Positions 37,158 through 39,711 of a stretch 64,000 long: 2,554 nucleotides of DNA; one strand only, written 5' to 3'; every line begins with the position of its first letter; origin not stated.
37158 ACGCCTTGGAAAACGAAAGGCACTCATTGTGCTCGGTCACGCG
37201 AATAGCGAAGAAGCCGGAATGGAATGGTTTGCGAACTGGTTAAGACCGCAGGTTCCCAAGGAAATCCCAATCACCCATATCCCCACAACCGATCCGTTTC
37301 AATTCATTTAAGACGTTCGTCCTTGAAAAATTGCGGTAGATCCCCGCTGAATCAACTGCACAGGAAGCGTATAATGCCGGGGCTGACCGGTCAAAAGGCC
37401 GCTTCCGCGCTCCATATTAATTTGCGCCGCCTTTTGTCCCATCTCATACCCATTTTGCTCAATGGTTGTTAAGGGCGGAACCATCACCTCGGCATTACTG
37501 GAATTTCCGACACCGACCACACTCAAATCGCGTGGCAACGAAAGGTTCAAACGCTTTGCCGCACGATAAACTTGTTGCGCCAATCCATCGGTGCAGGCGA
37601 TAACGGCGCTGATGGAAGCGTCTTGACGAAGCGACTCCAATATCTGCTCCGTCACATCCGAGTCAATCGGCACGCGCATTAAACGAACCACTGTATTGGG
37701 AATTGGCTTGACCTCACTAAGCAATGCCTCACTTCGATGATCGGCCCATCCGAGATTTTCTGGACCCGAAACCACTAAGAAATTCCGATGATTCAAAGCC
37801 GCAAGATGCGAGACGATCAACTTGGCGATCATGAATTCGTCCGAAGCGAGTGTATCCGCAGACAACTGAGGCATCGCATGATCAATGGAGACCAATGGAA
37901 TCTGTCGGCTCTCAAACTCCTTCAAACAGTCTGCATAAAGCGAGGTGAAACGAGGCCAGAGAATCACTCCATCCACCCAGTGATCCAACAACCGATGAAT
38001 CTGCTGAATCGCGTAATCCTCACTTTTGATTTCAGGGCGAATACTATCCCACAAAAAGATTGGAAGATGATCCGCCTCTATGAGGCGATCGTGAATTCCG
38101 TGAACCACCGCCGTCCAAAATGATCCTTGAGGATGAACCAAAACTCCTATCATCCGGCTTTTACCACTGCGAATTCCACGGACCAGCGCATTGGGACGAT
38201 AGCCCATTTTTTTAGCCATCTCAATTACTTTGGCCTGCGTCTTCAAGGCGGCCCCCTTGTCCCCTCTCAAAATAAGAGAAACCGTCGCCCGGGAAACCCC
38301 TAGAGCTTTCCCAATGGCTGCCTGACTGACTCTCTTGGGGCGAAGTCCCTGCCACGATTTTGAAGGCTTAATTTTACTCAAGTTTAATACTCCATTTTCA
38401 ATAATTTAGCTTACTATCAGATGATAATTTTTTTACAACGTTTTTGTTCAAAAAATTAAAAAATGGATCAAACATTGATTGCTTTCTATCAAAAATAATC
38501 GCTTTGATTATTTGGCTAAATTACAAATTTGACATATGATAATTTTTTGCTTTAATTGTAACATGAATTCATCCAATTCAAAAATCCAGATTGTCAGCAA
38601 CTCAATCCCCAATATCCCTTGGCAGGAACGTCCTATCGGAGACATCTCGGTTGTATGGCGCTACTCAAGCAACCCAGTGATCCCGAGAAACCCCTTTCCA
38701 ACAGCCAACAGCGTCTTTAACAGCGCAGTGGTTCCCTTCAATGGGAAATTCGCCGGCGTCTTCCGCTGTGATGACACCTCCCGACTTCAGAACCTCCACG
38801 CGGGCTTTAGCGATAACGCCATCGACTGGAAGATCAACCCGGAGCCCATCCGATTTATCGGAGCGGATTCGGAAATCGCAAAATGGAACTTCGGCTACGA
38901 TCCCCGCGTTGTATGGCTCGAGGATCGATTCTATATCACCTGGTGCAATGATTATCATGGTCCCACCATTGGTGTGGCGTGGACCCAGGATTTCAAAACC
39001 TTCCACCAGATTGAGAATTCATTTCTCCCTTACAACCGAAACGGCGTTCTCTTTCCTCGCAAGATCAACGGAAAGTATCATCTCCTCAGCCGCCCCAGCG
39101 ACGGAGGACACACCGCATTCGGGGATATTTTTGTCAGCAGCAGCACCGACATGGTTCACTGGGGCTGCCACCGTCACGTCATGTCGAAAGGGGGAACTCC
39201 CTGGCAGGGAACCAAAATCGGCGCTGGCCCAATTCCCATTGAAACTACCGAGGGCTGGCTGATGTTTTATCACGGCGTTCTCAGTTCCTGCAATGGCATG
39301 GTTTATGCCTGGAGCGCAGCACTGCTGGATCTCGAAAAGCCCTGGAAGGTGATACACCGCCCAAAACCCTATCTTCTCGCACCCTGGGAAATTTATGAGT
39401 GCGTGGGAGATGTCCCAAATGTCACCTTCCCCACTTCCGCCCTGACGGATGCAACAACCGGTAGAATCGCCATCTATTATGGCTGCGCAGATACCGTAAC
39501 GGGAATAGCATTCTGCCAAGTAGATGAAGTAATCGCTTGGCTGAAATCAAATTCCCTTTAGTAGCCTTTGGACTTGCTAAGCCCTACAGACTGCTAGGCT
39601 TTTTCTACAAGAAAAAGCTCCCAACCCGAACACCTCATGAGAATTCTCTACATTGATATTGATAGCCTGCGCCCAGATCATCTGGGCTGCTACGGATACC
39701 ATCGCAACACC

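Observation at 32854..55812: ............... palindrome marks nearly every CAZyme transcription unit inside the island; LacI-family regulator is a candidate binder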

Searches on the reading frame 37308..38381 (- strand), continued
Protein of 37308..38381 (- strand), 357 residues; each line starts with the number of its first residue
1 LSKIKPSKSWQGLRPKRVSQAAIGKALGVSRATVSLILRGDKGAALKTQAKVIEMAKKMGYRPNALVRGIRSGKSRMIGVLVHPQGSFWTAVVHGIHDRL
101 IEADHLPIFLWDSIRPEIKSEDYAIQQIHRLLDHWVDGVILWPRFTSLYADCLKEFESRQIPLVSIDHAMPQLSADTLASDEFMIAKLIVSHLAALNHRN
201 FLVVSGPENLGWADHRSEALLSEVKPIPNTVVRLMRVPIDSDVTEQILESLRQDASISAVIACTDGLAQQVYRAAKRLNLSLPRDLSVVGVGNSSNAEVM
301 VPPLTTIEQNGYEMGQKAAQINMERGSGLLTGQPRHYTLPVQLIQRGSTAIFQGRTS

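Call 25: find_encoding_contigs(protein=P0003, flank=10000, max_places=1)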
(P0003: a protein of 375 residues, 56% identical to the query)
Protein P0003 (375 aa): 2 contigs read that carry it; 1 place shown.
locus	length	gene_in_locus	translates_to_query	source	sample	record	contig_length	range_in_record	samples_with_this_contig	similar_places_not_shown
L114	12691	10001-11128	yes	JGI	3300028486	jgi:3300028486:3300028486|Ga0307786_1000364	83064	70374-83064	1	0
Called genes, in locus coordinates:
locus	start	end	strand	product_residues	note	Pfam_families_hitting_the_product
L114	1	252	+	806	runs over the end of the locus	PF25275:Golvesin_C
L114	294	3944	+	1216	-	PF17132:Glyco_hydro_106, PF22666:Glyco_hydro_2_N2 (weak)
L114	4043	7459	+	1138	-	PF17132:Glyco_hydro_106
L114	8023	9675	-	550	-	-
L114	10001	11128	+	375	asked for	PF00356:LacI, PF00532:Peripla_BP_1, PF13407:Peripla_BP_4, PF13377:Peripla_BP_3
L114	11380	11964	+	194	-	PF07963:N_methyl (weak)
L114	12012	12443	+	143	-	-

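Call 26: find_encoding_contigs(protein=P0005, flank=10000, max_places=1)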
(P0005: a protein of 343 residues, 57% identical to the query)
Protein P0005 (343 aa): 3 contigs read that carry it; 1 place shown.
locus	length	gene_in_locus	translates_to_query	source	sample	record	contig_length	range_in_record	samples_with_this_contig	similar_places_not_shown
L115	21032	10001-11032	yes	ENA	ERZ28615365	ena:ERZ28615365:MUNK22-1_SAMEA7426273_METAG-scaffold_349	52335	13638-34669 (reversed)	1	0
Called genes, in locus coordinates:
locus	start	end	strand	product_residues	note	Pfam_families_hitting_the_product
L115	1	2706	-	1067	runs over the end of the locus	PF12838:Fer4_7 (weak), PF13183:Fer4_8 (faint), PF13247:Fer4_11 (weak)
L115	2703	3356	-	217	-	PF02085:Cytochrom_CIII (faint), PF14522:Cytochrome_C7 (weak), PF14537:Cytochrom_c3_2 (faint), PF22113:Mtrc-MtrF_II-IV_dom (weak), PF14522:Cytochrome_C7 (weak)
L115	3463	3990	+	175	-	PF02643:DUF192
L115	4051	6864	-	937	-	PF06452:CBM9_1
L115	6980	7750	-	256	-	PF00657:Lipase_GDSL, PF13472:Lipase_GDSL_2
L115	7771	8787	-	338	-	PF00722:Glyco_hydro_16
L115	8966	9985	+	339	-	PF04041:Glyco_hydro_130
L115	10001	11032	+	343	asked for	PF00356:LacI, PF00532:Peripla_BP_1, PF13407:Peripla_BP_4, PF13377:Peripla_BP_3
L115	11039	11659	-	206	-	PF07963:N_methyl (faint)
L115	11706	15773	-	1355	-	-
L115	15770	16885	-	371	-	PF07963:N_methyl (weak)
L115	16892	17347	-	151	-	-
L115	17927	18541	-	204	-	PF07963:N_methyl (weak)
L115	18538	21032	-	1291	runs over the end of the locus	-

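Call 27: find_encoding_contigs(protein=P0004, flank=10000, max_places=1)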
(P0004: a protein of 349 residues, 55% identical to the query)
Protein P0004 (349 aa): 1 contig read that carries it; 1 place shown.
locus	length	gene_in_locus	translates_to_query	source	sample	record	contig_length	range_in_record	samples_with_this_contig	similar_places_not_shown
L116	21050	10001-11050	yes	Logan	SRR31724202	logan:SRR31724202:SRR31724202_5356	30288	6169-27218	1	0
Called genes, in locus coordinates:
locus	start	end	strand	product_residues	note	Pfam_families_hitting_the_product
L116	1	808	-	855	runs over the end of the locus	-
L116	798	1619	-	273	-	PF07963:N_methyl (weak)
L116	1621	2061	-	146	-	-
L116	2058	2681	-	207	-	-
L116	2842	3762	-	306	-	-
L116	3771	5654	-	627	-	-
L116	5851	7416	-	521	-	PF12951:PATR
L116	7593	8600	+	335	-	PF04041:Glyco_hydro_130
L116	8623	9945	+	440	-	PF07690:MFS_1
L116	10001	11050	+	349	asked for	PF00356:LacI, PF00532:Peripla_BP_1, PF13407:Peripla_BP_4, PF13377:Peripla_BP_3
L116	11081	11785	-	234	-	PF07963:N_methyl (weak), PF07596:SBP_bac_10 (faint)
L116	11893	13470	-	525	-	PF00890:FAD_binding_2 (weak), PF12831:FAD_oxidored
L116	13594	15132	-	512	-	PF03629:SASA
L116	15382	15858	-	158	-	PF00665:rve, PF13683:rve_3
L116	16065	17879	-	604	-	PF20957:GxGYxYP_N_2nd, PF20958:GxGYxYP_N_3rd, PF14323:GxGYxYP_C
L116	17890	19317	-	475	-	PF12831:FAD_oxidored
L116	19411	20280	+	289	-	PF10114:PocR (weak), PF12833:HTH_18, PF00165:HTH_AraC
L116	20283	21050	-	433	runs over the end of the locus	PF12708:Pect-lyase_RHGA_epim, PF13229:Beta_helix (faint)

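Call 29: find_encoding_contigs(protein=P0038, flank=10000, max_places=1)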
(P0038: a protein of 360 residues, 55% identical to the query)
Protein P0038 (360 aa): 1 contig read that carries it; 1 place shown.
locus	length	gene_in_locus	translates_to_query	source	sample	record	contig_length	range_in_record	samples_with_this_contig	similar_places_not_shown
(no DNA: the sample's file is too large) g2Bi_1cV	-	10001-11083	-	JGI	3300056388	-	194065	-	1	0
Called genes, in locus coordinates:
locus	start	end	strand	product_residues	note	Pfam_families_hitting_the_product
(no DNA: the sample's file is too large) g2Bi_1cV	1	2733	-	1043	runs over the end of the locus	PF13385:Laminin_G_3, PF18884:TSP3_bac (faint), PF13385:Laminin_G_3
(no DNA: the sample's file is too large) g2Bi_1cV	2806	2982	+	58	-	-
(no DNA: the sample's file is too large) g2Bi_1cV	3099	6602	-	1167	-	PF12951:PATR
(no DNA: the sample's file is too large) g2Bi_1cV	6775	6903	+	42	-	-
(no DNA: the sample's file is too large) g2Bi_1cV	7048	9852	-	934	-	PF06452:CBM9_1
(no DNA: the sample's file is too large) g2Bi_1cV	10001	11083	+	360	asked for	PF00356:LacI, PF00532:Peripla_BP_1, PF13407:Peripla_BP_4, PF13377:Peripla_BP_3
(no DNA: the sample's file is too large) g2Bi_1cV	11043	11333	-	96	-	PF01329:Pterin_4a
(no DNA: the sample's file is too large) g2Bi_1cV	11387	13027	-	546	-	PF13185:GAF_2, PF01590:GAF, PF00512:HisKA, PF02518:HATPase_c, PF00072:Response_reg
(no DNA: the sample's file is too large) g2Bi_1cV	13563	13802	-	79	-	PF01541:GIY-YIG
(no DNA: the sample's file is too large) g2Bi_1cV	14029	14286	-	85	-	-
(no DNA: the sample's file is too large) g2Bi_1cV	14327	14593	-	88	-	-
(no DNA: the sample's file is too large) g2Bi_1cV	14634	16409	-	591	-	PF00664:ABC_membrane, PF00005:ABC_tran, PF02463:SMC_N (faint)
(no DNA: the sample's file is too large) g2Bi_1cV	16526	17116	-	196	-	PF01641:SelR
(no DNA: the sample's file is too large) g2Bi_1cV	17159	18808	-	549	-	PF00342:PGI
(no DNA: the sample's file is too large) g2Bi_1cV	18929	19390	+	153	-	-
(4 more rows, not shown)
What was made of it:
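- Tried and rejected: DNA for the P0038 locus was unavailable (call 29).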

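Call 30: find_encoding_contigs(protein=P0061, flank=10000, max_places=1)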
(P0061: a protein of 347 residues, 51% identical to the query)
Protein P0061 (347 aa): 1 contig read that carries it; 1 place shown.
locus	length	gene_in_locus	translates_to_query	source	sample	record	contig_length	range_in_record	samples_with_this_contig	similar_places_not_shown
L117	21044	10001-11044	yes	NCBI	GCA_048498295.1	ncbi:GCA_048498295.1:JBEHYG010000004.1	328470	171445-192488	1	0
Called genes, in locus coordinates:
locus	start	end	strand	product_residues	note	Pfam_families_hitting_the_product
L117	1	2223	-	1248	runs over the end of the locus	PF07715:Plug (weak)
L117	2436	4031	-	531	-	PF12708:Pect-lyase_RHGA_epim (faint), PF00295:Glyco_hydro_28, PF05048:NosD (faint), PF13229:Beta_helix (faint)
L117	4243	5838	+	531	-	PF04616:Glyco_hydro_43, PF17851:GH43_C2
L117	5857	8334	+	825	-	PF22666:Glyco_hydro_2_N2, PF17786:Mannosidase_ig, PF17753:Ig_mannosidase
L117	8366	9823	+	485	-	PF13347:MFS_2, PF07690:MFS_1 (faint)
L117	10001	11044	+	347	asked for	PF00356:LacI, PF00532:Peripla_BP_1, PF13407:Peripla_BP_4 (weak), PF13377:Peripla_BP_3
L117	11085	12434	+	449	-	PF05448:AXE1, PF10142:PhoPQ_related (weak), PF12146:Hydrolase_4 (faint)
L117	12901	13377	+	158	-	PF13787:HXXEE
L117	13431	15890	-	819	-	PF00069:Pkinase, PF07714:PK_Tyr_Ser-Thr, PF13424:TPR_12, PF17874:TPR_MalT, PF24885:TPR_NPHP3, PF13374:TPR_10, PF13424:TPR_12, PF13374:TPR_10, +13 more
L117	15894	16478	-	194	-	PF07638:Sigma70_ECF, PF08281:Sigma70_r4_2 (weak)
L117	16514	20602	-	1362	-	PF07679:I-set (faint)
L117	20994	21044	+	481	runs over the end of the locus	PF07690:MFS_1, PF13347:MFS_2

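Call 31: find_encoding_contigs(protein=P0028, flank=10000, max_places=1)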
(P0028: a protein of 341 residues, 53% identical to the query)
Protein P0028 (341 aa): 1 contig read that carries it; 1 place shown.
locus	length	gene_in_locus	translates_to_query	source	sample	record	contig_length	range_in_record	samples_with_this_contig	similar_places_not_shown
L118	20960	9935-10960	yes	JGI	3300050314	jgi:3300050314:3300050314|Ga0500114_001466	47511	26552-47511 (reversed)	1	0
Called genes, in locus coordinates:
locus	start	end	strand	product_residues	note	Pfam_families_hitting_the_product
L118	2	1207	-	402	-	?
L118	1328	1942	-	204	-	-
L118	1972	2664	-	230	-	PF07963:N_methyl (faint), PF07596:SBP_bac_10 (faint)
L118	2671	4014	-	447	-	-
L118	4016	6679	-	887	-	PF12708:Pect-lyase_RHGA_epim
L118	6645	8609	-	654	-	PF22666:Glyco_hydro_2_N2, PF00703:Glyco_hydro_2 (weak), PF02836:Glyco_hydro_2_C (faint)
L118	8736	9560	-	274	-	-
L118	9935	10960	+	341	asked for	PF00356:LacI, PF00532:Peripla_BP_1, PF13407:Peripla_BP_4, PF13377:Peripla_BP_3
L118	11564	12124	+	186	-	PF00857:Isochorismatase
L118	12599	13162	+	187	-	PF12728:HTH_17 (weak)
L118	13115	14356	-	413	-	PF00589:Phage_integrase (faint)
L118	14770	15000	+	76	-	-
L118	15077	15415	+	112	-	-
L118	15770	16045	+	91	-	PF00216:Bac_DNA_binding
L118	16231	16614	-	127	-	-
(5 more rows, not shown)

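Call 44: search_solved_structures(query=window:37308-38381:-, max_evalue=0.00001, show_alignments=2)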
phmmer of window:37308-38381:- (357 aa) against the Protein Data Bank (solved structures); distinct sequences matched with E-value up to 0.00001: 60.
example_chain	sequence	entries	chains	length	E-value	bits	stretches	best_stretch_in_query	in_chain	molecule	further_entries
1rzr_G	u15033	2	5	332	4.3e-22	82.1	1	23-320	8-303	Glucose-resistance amylase regulator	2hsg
1zvv_A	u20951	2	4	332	4.3e-22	82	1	23-320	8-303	Glucose-resistance amylase regulator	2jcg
3oqo_A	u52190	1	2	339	6.7e-22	81.4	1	24-321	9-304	Catabolite control protein A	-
3oqm_A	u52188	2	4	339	6.8e-22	81.4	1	24-321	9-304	Catabolite control protein A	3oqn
4o5a_A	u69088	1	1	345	2.6e-21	79.5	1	18-350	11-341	LacI family transcription regulator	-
9ny7_A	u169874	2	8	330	4.8e-19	72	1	23-348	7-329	Ribose operon repressor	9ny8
4rk0_A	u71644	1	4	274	9.7e-18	67.7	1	74-350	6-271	LacI family sugar-binding transcriptional regulator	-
3ctp_A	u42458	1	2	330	1.6e-17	67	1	23-350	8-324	Periplasmic binding protein/LacI transcriptional regulator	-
4rk1_A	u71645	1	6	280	2.9e-17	66.2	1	74-350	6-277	Ribose transcriptional regulator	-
3bil_A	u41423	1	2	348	3.4e-16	62.7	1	23-348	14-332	Probable LacI-family transcriptional regulator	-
9nt3_D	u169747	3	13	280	2.2e-15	60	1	122-350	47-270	Ancestral LacI Transcription Factor | LacI Transcription Factor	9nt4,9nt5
7ff4_A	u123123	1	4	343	8.2e-15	58.1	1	23-321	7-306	Transcriptional regulator, LacI family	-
3dbi_A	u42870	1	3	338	9.4e-15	57.9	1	22-316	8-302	SUGAR-BINDING TRANSCRIPTIONAL REGULATOR, LACI FAMILY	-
2o20_A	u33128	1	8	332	6.2e-14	55.2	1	23-320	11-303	Catabolite control protein A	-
7e5w_A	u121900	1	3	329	6.7e-14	55.1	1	25-323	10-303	Catabolite control protein A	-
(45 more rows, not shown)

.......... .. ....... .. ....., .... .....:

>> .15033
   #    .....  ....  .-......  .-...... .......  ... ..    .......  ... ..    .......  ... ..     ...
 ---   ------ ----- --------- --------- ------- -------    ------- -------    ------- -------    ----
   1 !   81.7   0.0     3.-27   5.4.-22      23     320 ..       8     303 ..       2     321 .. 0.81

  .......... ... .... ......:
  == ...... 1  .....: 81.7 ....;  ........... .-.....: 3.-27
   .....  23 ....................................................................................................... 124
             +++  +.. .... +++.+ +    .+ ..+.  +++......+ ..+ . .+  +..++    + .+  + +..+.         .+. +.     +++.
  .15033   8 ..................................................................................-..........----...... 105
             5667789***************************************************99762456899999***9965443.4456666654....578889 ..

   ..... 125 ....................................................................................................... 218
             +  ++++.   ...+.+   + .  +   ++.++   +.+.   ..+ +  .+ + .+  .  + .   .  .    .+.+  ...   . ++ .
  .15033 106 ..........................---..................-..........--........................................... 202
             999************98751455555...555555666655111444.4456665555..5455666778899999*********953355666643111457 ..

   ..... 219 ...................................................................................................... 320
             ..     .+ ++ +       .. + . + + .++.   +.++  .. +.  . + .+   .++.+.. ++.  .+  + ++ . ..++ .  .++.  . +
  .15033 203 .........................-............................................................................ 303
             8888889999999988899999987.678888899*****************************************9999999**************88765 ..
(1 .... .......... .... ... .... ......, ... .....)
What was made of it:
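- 37308..38381 (-): LacI-family transcription factor gene (357 aa, TTG start as listed); proposed binder of the palindrome. Full-length alignment to CcpA, PurR and LacI structures (call 44).
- On LacI/GalR family transcription factor (the protein at 37308-38381): Aligns to the CcpA HTH (call 44). Full-length alignments to CcpA, PurR, LacI and RbsR structures over residues about 23-350 (call 44).
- Closest known: LacI/GalR-family local sugar repressors as reconstructed in RegPrecise. Different: The residue at the hinge 'leucine lever' position is Ile (my reading of the alignment in call 44).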

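Call 57: list_cluster_members(proteins=[P0001])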
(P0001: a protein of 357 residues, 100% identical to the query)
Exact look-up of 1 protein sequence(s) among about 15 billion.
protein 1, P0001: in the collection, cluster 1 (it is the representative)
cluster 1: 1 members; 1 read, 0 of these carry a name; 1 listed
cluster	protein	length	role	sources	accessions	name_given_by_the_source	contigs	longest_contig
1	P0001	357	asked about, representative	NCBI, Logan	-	-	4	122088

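Call 61: search_protein_families(library=ncbifam, proteins=[window:37308-38381:-], max_evalue=0.0001)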
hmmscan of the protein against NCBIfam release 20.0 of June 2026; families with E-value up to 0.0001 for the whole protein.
window:37308-38381:- (357 aa): 17 families
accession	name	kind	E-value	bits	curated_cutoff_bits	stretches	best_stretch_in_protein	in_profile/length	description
NF047341.1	lactose_RbsR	equivalog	9.9e-44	150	382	1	16-350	1-329/331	ribose utilization transcriptional repressor RbsR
NF008269.0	PRK11041.1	equivalog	1.8e-28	99.6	436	1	24-350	16-338/342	DNA-binding transcriptional regulator CytR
NF007743.0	PRK10423.1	equivalog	4e-27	95.2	531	1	25-348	9-329/330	ribose operon transcriptional repressor RbsR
NF007075.0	PRK09526.1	subfamily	9.5e-26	90.5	340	1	21-353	9-335/358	LacI family DNA-binding transcriptional regulator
NF051853.1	TransRegUriRCory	equivalog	7e-24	84.5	550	1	23-349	6-324/327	transcriptional regulator UriR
NF007979.0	PRK10703.1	equivalog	8.6e-24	84.3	501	1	23-348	7-330/341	HTH-type transcriptional repressor PurR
TIGR01481.1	ccpA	equivalog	2.1e-23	83.3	442.35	1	26-320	11-301/330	catabolite control protein A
NF052440.1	TransRegGNTRPSEAE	equivalog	2.7e-22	79.3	400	1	17-348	5-332/333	HTH-type transcriptional regulator GntR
NF007449.0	PRK10014.1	subfamily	1.8e-20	73.3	310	1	16-346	5-341/342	Mal regulon transcriptional regulator MalI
TIGR02417.1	fruct_sucro_rep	subfamily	5.1e-17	62.1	389.55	1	23-346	5-326/327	D-fructose-responsive transcription factor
NF007706.0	PRK10401.1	equivalog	2.1e-16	60.1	555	1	24-353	8-333/346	HTH-type transcriptional regulator GalS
NF047913.1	TransRegIdnR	equivalog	4.3e-14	52.6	500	1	14-325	2-308/331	DNA-binding transcriptional regulator IdnR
TIGR02405.1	trehalos_R_Ecol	equivalog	6.8e-14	51.9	357.35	1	23-321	7-291/311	trehalose operon repressor TreR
NF008452.0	PRK11303.1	equivalog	5e-12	45.6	385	1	23-82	6-68/332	catabolite repressor/activator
NF011563.0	PRK14987.1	equivalog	5.4e-12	45.6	433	1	17-325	5-308/331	gluconate operon transcriptional repressor GntR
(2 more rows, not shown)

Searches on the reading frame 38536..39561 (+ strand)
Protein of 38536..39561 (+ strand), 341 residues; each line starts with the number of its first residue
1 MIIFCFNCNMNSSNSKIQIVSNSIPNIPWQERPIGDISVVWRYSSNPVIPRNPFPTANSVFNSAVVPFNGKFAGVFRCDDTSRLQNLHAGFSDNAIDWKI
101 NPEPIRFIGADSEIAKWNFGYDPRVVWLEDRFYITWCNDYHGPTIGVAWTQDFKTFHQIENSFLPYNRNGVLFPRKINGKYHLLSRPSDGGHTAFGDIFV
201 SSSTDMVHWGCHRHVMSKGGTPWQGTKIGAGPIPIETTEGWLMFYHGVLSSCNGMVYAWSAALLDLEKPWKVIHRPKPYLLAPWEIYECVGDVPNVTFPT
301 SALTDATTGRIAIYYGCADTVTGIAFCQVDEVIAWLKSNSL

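Call 9: search_protein_families(library=pfam, proteins=[window:38536-39561:+])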
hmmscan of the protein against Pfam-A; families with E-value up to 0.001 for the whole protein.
window:38536-39561:+ (341 aa): 1 family
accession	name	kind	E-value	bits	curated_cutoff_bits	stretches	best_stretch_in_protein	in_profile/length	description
PF04041.19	Glyco_hydro_130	-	7.1e-66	222.8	26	1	24-337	5-319/320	beta-1,4-mannooligosaccharide phosphorylase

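Call 45: search_solved_structures(query=window:38563-39561:+, max_evalue=1e-10)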
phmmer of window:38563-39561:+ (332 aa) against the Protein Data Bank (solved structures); distinct sequences matched with E-value up to 1e-10: 12.
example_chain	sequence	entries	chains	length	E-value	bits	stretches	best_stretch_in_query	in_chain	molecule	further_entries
4udk_E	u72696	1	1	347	5.6e-149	499.1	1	17-331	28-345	UHGB_MP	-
4udg_A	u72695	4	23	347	6.5e-149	498.8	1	16-331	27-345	UHGB_MP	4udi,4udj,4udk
5ayd_A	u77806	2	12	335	1.8e-141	474.4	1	7-331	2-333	Beta-1,4-mannooligosaccharide phosphorylase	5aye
1vkd_A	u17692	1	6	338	2.3e-129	434.5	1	8-332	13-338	conserved hypothetical protein TM1225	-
9erg_A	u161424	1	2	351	2.3e-32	115.4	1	110-325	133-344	Uhgb_MS mannoside synthase from an unknown human gut bacterium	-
9eqq_A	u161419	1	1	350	2.4e-32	115.3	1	110-324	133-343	Uhgb_MS mannoside synthase from an unknown human gut bacterium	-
9erh_A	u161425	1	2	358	2.4e-32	115.3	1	110-325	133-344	Uhgb_MS mannoside synthase from an unknown human gut bacterium in complex with 1,2-beta-ma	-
5b0p_A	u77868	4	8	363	3.5e-32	114.8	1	110-325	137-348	Lin0857 protein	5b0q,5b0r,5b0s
7fip_A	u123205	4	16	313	4.9e-31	111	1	48-322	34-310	Beta-1,2-mannobiose phosphorylase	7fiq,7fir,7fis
9fj8_A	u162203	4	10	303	5.4e-30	107.6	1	35-322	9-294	1,2-beta-oligomannan phosphorylase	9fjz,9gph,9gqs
5ay9_A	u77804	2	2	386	4.1e-28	101.4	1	28-325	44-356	4-O-beta-D-mannosyl-D-glucose phosphorylase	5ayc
3was_A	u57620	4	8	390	2.1e-23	85.9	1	29-324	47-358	4-O-beta-D-mannosyl-D-glucose phosphorylase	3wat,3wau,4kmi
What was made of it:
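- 38563..41184 (+): Target operon: GH130 beta-1,4-mannoside phosphorylase and a sulfatase. The closest solved structures are UhgbMP and beta-1,4-mannooligosaccharide phosphorylase, E about 1e-149 to 1e-141 (call 45).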
